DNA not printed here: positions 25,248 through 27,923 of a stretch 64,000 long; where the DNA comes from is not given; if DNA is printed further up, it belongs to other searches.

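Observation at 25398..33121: Three tandem Ser/Thr kinase paralogues with near-identical kinase domains but divergent TPR sensor tails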

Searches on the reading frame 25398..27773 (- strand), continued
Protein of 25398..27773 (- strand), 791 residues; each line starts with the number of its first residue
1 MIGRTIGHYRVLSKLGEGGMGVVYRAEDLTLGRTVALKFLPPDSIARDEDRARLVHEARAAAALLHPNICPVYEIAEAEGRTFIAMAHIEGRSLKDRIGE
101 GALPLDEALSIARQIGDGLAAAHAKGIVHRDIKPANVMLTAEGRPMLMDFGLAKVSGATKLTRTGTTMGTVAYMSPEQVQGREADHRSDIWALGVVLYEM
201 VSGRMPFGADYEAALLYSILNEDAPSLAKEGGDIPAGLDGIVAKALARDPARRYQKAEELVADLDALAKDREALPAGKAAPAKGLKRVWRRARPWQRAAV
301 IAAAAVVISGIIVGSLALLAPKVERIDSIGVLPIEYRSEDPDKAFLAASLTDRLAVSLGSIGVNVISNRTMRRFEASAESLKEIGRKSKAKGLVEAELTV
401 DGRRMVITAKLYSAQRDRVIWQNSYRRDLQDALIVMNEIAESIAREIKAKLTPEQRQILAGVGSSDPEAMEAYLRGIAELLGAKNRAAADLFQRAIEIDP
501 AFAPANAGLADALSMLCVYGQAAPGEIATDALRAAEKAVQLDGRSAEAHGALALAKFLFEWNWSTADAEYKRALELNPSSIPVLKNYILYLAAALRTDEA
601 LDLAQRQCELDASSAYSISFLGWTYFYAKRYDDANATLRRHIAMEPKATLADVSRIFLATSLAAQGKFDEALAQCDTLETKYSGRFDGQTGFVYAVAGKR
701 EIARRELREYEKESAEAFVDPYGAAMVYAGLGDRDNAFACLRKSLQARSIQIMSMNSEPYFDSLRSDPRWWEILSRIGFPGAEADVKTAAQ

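Call 10: find_encoding_contigs(protein=P0001, flank=10000, max_places=3)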
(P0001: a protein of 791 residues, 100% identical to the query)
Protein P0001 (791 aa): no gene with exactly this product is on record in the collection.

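Call 11: find_encoding_contigs(protein=P0002, flank=10000, max_places=3)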
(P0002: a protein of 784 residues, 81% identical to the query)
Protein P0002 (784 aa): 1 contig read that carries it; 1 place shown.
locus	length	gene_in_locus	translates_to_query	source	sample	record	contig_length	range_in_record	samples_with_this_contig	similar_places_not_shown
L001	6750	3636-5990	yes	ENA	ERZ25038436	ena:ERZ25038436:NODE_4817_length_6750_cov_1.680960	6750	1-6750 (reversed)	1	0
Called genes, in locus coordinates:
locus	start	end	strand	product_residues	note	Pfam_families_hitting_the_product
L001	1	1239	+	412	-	?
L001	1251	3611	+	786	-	PF00069:Pkinase, PF01636:APH (faint), PF07714:PK_Tyr_Ser-Thr, PF17667:Pkinase_fungal (weak), PF13414:TPR_11 (faint), PF13431:TPR_17 (faint)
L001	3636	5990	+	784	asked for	PF00069:Pkinase, PF07714:PK_Tyr_Ser-Thr, PF14531:Kinase-like (faint), PF17667:Pkinase_fungal (weak), PF13414:TPR_11 (faint), PF00515:TPR_1 (faint), PF13431:TPR_17 (faint)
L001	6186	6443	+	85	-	PF04014:MazE_antitoxin (weak)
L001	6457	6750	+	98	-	?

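Call 12: find_encoding_contigs(protein=P0057, flank=10000, max_places=3)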
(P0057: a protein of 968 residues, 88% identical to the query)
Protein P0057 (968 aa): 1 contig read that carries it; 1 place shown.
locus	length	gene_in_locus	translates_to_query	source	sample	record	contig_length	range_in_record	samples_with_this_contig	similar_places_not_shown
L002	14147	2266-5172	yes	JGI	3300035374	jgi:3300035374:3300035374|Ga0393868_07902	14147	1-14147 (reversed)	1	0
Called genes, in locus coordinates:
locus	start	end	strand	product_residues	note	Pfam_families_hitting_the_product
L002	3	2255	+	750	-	?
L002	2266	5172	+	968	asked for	PF00069:Pkinase, PF01636:APH (weak), PF07714:PK_Tyr_Ser-Thr, PF13424:TPR_12 (faint), PF17667:Pkinase_fungal (weak), PF00515:TPR_1 (faint), PF13414:TPR_11 (faint), PF13428:TPR_14 (faint), +5 more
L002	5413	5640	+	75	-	PF04014:MazE_antitoxin (weak)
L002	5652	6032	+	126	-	PF02579:Nitro_FeMo-Co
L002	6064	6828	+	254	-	PF13489:Methyltransf_23, PF01135:PCMT, PF01209:Ubie_methyltran, PF06325:PrmA (weak), PF13649:Methyltransf_25, PF13847:Methyltransf_31, PF08241:Methyltransf_11, PF08242:Methyltransf_12, +2 more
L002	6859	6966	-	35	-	-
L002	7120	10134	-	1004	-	-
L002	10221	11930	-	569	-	PF04223:CitF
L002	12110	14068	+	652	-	PF16177:ACAS_N, PF00501:AMP-binding, PF13193:AMP-binding_C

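Call 26: list_cluster_members(proteins=[P0001, P0027, P0076, P0045, P0084, P0016])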
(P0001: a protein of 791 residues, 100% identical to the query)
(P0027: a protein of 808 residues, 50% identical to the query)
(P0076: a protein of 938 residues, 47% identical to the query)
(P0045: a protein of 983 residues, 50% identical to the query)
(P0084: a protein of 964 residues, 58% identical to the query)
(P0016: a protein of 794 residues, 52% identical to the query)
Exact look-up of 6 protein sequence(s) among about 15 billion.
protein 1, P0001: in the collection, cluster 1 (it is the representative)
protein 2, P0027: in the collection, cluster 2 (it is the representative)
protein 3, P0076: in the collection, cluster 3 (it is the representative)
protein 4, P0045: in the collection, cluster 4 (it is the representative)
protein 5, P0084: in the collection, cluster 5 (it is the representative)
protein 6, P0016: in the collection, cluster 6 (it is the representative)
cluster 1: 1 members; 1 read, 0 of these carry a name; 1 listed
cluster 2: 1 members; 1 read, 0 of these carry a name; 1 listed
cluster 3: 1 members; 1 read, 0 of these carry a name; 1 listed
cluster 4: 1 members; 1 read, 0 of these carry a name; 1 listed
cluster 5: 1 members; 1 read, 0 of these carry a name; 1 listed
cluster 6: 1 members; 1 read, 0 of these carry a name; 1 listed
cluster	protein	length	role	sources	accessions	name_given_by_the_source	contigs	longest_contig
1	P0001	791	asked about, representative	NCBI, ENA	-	-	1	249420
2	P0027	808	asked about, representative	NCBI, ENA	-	-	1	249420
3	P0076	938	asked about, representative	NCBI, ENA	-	-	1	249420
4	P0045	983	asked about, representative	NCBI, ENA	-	-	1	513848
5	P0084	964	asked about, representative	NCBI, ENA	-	-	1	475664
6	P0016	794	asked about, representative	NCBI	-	-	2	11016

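Call 51: find_encoding_contigs(protein=P0045, flank=10000, max_places=2)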
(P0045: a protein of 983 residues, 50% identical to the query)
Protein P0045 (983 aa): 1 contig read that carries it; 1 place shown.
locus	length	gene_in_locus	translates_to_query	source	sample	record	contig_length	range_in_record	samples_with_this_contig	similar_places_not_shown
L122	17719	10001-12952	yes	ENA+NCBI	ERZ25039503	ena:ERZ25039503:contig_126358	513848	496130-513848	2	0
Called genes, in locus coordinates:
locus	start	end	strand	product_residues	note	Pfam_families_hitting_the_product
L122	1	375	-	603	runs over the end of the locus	PF08447:PAS_3, PF00512:HisKA (weak), PF02518:HATPase_c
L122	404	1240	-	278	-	-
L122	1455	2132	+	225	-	-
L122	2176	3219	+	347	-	-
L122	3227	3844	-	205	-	-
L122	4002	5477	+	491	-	PF13084:DUF3943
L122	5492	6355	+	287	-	PF13483:Lactamase_B_3, PF12706:Lactamase_B_2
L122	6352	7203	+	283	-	-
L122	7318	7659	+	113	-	PF18924:DUF5674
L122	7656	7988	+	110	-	-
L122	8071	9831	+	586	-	PF07969:Amidohydro_3, PF01979:Amidohydro_1, PF00515:TPR_1 (faint), PF07719:TPR_2 (weak)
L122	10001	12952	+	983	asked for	PF00069:Pkinase, PF01636:APH (weak), PF07714:PK_Tyr_Ser-Thr, PF13424:TPR_12 (faint), PF14531:Kinase-like (faint), PF17667:Pkinase_fungal (weak), PF13181:TPR_8 (faint), PF07719:TPR_2 (weak), +7 more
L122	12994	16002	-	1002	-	PF13860:FlgD_ig, PF18962:Por_Secre_tail (weak)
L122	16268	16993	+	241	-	PF00069:Pkinase, PF07714:PK_Tyr_Ser-Thr, PF14531:Kinase-like (faint)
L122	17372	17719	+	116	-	?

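Call 52: find_encoding_contigs(protein=P0084, flank=10000, max_places=2)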
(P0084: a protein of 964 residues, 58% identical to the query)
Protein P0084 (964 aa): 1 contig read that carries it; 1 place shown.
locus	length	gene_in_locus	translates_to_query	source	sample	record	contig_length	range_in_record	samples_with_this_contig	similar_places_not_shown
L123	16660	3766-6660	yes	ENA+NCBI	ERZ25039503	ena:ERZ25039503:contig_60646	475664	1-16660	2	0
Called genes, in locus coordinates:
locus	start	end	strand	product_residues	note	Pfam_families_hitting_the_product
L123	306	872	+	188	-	PF20703:nSTAND1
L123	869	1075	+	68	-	PF20703:nSTAND1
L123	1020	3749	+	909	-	PF20703:nSTAND1, PF23381:Beta-prop_IFT122_1st, PF24814:WD40_Prp19 (weak), PF23414:Beta-prop_EML_2 (weak), PF25174:Beta-prop_THOC3, PF24814:WD40_Prp19 (weak), PF25174:Beta-prop_THOC3 (weak), PF25175:Beta-prop_WDR5, +17 more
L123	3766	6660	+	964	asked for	PF00069:Pkinase, PF07714:PK_Tyr_Ser-Thr, PF13424:TPR_12 (faint), PF14531:Kinase-like (faint), PF17667:Pkinase_fungal (weak), PF13181:TPR_8 (faint), PF13428:TPR_14 (faint), PF13432:TPR_16 (weak), +6 more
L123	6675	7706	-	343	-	PF00881:Nitroreductase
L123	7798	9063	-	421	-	PF00251:Glyco_hydro_32N, PF04616:Glyco_hydro_43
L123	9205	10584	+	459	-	PF04055:Radical_SAM, PF13186:SPASM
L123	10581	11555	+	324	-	-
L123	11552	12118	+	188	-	PF04536:TPM_phosphatase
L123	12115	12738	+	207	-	PF04011:LemA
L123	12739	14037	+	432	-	PF05935:Arylsulfotrans, PF14269:Arylsulfotran_2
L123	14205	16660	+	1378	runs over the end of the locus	PF05547:Peptidase_M6, PF10342:Kre9_KNH (faint), PF17957:Big_7 (weak), PF13860:FlgD_ig (weak), PF18962:Por_Secre_tail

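Call 53: find_encoding_contigs(protein=P0005, flank=10000, max_places=2)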
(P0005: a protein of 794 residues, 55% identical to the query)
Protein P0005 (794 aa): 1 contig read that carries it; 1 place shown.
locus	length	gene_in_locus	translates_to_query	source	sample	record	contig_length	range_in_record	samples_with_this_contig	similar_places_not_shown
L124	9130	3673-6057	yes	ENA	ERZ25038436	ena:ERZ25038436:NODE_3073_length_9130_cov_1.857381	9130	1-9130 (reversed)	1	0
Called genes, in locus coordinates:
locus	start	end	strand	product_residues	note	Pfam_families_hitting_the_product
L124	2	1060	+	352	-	?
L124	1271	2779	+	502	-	-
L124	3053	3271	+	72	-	PF18924:DUF5674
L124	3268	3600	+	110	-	-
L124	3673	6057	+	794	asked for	PF00069:Pkinase, PF01636:APH (faint), PF07714:PK_Tyr_Ser-Thr, PF13424:TPR_12 (faint), PF17667:Pkinase_fungal (weak), PF07719:TPR_2 (faint), PF13414:TPR_11 (faint), PF00515:TPR_1 (faint), +2 more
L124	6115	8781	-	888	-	PF13620:CarboxypepD_reg, PF13715:CarbopepD_reg_2, PF25183:OMP_b-brl_4 (weak)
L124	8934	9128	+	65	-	?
